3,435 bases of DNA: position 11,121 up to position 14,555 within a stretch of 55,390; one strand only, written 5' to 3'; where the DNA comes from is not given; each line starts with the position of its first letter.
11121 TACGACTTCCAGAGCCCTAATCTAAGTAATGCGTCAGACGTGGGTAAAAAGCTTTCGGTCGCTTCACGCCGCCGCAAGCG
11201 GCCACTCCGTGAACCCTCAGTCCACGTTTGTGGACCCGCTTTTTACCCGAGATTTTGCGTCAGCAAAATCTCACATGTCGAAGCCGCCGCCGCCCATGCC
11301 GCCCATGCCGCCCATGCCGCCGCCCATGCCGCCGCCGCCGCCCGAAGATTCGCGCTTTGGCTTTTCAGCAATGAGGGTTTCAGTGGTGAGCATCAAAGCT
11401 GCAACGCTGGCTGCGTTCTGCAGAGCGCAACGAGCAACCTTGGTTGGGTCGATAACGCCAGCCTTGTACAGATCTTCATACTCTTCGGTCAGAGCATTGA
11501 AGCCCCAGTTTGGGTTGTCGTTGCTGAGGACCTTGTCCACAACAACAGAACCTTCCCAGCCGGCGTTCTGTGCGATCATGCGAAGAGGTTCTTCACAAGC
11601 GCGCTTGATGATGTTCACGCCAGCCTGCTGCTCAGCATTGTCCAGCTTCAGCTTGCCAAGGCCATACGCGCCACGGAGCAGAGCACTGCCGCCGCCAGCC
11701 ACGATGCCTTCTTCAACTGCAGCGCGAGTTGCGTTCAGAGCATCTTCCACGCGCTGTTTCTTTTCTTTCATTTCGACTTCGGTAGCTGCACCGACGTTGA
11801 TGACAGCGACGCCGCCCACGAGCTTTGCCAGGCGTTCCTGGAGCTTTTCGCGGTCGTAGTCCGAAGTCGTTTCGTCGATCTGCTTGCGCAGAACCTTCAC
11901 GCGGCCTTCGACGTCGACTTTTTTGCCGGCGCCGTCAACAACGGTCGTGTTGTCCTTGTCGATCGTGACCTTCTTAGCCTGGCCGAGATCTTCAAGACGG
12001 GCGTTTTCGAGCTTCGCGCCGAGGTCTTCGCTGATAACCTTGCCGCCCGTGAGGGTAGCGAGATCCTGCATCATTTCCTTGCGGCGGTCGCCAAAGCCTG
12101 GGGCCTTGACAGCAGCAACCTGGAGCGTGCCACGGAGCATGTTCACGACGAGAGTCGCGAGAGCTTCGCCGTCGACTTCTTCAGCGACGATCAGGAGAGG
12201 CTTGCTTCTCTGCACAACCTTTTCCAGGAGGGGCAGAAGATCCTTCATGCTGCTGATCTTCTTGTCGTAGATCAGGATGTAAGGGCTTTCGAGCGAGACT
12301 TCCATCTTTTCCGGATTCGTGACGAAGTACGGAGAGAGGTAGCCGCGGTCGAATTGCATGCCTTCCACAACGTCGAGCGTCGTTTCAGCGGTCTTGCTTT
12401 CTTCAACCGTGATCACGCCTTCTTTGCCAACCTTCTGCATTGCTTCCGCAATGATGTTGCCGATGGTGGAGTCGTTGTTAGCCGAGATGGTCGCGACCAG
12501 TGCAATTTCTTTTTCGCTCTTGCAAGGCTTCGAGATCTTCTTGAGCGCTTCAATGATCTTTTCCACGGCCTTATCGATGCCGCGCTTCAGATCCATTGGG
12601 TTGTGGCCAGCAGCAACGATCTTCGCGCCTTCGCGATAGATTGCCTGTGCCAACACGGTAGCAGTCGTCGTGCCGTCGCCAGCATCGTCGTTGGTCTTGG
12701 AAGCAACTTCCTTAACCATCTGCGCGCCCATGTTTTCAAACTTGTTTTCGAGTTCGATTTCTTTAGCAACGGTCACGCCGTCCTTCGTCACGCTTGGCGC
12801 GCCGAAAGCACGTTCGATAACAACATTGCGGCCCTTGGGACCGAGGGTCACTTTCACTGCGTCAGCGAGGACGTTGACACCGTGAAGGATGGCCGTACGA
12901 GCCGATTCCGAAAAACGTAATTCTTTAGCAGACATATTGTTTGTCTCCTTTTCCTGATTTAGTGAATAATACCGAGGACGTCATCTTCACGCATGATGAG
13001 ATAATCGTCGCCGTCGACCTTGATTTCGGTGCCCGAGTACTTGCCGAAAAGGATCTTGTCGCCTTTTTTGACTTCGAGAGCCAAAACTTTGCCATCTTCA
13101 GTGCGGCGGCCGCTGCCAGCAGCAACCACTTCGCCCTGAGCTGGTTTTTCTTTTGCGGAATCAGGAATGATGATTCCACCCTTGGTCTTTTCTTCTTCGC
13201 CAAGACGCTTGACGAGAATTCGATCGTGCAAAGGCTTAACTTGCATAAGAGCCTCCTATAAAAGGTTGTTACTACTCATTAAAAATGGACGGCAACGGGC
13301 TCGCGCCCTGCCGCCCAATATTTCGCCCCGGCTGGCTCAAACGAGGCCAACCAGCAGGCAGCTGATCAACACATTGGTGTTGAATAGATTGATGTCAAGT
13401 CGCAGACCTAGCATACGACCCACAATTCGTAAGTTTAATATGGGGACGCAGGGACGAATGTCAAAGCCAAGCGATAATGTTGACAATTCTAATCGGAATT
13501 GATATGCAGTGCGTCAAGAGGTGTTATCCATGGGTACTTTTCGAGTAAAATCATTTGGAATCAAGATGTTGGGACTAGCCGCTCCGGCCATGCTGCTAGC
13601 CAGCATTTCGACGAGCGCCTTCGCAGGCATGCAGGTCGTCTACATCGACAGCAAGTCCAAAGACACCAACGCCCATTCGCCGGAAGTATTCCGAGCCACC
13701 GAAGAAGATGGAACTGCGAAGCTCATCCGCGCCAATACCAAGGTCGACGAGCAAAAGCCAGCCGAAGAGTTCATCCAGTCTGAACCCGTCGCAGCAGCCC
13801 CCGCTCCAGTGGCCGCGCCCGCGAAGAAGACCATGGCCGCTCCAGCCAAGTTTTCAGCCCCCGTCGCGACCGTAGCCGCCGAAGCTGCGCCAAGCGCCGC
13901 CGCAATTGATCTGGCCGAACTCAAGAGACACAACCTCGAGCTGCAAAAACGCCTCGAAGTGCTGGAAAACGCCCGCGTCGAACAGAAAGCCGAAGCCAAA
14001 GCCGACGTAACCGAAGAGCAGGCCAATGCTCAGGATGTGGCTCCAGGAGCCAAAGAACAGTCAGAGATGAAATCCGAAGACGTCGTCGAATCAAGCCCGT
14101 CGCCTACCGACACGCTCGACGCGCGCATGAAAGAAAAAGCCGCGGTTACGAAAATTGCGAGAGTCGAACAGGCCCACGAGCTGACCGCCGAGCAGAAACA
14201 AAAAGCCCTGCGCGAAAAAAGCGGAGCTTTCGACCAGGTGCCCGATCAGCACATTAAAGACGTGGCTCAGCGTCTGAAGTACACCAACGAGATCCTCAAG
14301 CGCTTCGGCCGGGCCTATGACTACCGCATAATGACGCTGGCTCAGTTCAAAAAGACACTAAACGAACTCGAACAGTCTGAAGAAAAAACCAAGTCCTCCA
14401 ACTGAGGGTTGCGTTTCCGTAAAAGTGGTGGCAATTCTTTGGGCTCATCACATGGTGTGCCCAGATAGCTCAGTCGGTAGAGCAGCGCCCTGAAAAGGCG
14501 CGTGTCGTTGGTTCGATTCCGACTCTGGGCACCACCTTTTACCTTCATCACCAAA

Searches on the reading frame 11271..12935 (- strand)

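Call 10: search_protein_families(library=pfam, proteins=[window:11271-12935:-])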
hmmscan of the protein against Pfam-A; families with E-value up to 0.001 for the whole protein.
window:11271-12935:- (554 aa): 1 family
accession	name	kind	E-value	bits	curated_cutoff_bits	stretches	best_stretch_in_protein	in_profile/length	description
PF00118.29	Cpn60_TCP1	-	7.4e-80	269.4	34.3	1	23-525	1-489/490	TCP-1/cpn60 chaperonin family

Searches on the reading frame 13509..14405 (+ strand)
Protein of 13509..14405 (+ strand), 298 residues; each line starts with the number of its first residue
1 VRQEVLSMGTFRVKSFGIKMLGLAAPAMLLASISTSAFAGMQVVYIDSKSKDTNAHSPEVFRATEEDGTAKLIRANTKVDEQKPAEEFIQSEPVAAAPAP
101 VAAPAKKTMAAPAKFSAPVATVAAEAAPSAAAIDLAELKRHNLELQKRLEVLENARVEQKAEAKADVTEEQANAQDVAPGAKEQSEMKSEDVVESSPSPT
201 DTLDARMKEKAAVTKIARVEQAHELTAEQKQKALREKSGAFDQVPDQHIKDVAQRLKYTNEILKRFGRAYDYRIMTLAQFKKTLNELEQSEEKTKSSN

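Call 10: search_protein_families(library=pfam, proteins=[window:13509-14405:+])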
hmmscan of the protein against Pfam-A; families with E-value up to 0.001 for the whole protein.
window:13509-14405:+ (298 aa): 0 families

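Call 46: find_homologous_proteins(query=window:13509-14405:+, max_evalue=0.00001)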
Query window:13509-14405:+ (298 aa): 7 proteins with E <= 0.00001 among 8000 candidates.
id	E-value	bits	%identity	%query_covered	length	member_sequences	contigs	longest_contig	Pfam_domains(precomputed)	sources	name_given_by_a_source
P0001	3.2e-173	592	100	98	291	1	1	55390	-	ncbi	-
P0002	6.0e-118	411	71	98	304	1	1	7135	-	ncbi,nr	ncbi:MAG: hypothetical protein HY074_14120 [Deltaproteobacteria bacterium]|nr:hypothetical protein [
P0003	1.0e-111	391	68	98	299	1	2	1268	-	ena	-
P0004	3.1e-40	157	47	76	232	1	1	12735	-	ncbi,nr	ncbi:MAG: hypothetical protein HY075_05640 [Deltaproteobacteria bacterium]|nr:hypothetical protein [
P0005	2.7e-28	118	35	89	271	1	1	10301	-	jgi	jgi:hypothetical protein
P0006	4.1e-26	111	35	82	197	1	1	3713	-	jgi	jgi:hypothetical protein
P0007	3.4e-25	108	33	60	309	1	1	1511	-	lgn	-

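Call 47: find_encoding_contigs(protein=P0002, flank=4000, max_places=4)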
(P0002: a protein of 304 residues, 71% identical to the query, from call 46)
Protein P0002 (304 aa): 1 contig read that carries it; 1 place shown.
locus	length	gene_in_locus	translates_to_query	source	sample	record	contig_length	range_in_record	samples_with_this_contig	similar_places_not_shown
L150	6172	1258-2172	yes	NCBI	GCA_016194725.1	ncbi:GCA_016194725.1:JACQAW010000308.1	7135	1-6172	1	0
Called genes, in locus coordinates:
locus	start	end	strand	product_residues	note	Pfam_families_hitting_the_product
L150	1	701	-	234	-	PF00118:Cpn60_TCP1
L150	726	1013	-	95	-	PF00166:Cpn10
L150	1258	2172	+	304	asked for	-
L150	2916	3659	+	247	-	-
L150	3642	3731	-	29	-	-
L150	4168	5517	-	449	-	PF12158:DUF3592 (faint)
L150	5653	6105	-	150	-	PF14248:DUF4345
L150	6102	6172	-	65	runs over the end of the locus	PF11066:DUF2867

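Call 48: find_encoding_contigs(protein=P0005, flank=4000, max_places=4)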
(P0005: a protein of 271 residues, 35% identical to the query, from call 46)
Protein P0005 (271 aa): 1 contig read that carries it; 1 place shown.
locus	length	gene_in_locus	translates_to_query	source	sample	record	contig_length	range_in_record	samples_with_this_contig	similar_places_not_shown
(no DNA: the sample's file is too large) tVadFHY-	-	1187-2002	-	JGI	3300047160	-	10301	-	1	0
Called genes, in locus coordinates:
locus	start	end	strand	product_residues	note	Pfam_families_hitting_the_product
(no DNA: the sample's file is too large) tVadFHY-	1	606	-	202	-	?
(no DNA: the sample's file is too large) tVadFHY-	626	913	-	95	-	PF00166:Cpn10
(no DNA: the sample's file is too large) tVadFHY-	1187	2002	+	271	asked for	-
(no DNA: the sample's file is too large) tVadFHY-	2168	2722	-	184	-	-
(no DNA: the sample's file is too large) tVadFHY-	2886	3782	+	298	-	-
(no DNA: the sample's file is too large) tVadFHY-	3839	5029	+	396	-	PF01103:Omp85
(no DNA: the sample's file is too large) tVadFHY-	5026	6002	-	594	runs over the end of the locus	-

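Call 49: find_encoding_contigs(protein=P0006, flank=4000, max_places=4)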
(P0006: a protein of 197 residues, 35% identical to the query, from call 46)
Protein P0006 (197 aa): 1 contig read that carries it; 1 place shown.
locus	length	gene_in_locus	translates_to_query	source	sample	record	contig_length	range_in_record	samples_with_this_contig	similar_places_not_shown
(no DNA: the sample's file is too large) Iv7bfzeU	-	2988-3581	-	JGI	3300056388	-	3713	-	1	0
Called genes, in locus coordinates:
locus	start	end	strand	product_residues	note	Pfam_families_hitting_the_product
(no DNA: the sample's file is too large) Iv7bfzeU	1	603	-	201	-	?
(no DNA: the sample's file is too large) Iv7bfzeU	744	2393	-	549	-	PF00118:Cpn60_TCP1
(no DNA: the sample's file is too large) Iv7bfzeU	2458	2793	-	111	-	PF00166:Cpn10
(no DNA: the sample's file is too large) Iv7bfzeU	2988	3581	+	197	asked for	-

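Call 79: list_cluster_members(proteins=[P0001])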
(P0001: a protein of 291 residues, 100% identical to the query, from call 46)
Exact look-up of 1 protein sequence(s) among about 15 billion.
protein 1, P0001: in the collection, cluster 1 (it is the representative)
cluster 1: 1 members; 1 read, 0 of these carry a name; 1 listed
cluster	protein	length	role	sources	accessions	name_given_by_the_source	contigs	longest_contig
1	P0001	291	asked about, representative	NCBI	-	-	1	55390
